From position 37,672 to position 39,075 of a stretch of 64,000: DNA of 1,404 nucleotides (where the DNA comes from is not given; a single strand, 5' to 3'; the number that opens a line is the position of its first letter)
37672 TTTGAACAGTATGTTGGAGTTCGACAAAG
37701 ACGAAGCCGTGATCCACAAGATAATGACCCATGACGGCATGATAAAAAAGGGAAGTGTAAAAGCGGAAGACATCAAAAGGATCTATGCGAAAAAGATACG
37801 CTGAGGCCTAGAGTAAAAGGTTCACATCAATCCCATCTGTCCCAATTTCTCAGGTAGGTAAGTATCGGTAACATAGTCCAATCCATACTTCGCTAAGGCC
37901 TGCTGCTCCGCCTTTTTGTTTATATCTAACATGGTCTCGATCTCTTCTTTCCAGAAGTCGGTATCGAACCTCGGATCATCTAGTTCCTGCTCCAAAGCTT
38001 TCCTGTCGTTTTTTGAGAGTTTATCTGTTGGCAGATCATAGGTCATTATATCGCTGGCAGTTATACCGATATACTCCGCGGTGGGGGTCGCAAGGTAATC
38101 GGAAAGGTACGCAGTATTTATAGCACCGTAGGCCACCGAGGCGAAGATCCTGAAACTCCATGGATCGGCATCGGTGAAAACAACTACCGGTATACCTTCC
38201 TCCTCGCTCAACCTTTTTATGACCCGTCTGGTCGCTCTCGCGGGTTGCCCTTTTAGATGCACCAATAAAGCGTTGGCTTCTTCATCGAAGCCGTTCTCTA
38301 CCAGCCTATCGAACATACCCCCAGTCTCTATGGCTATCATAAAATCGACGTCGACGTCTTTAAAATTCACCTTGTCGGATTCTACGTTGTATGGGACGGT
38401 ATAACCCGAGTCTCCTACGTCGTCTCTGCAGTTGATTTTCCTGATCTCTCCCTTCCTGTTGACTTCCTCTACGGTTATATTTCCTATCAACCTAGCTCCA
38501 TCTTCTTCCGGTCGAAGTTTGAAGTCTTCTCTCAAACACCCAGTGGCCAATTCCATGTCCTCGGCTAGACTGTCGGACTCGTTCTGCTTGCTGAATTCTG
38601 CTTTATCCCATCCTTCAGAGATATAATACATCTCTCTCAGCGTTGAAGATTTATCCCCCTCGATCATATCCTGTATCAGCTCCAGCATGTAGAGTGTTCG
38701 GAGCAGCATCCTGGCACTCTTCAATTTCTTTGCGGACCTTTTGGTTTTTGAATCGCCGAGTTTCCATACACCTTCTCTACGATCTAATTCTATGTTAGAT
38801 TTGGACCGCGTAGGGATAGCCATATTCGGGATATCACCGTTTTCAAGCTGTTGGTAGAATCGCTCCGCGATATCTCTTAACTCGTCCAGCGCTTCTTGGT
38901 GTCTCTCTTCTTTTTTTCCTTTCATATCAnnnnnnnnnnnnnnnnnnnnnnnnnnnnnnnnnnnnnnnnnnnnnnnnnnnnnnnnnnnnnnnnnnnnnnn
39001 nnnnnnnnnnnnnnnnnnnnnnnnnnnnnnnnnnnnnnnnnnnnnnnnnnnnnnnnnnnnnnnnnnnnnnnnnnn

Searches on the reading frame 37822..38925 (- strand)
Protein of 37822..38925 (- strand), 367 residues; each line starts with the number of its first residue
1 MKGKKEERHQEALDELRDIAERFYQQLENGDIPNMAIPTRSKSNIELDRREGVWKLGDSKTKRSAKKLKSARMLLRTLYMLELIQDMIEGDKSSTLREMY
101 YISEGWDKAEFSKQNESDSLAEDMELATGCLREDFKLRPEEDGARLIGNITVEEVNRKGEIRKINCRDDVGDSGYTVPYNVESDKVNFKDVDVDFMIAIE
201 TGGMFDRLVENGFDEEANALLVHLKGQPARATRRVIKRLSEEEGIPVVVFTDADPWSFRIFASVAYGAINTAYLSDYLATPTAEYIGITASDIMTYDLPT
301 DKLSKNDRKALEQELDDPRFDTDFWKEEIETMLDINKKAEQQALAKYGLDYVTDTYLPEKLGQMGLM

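Call 15: search_protein_families(library=pfam, proteins=[window:37822-38925:-], max_evalue=0.00001)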
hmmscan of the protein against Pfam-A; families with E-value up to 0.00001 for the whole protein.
window:37822-38925:- (367 aa): 3 families
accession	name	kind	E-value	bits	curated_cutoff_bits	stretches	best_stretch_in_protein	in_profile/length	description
PF21180.3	TOP6A-Spo11_Toprim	-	1.9e-59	200.9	24.1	1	195-361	1-170/170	Topoisomerase 6 subunit A/Spo11, Toprim domain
PF20768.2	Topo_VI_alpha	-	2.3e-20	72.6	23.6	1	140-192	1-50/50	All-beta domain in DNA topoisomerase VI alpha subunit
PF04406.19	TP6A_N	-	6.9e-18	64.7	26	1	74-136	3-61/62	Type IIB DNA topoisomerase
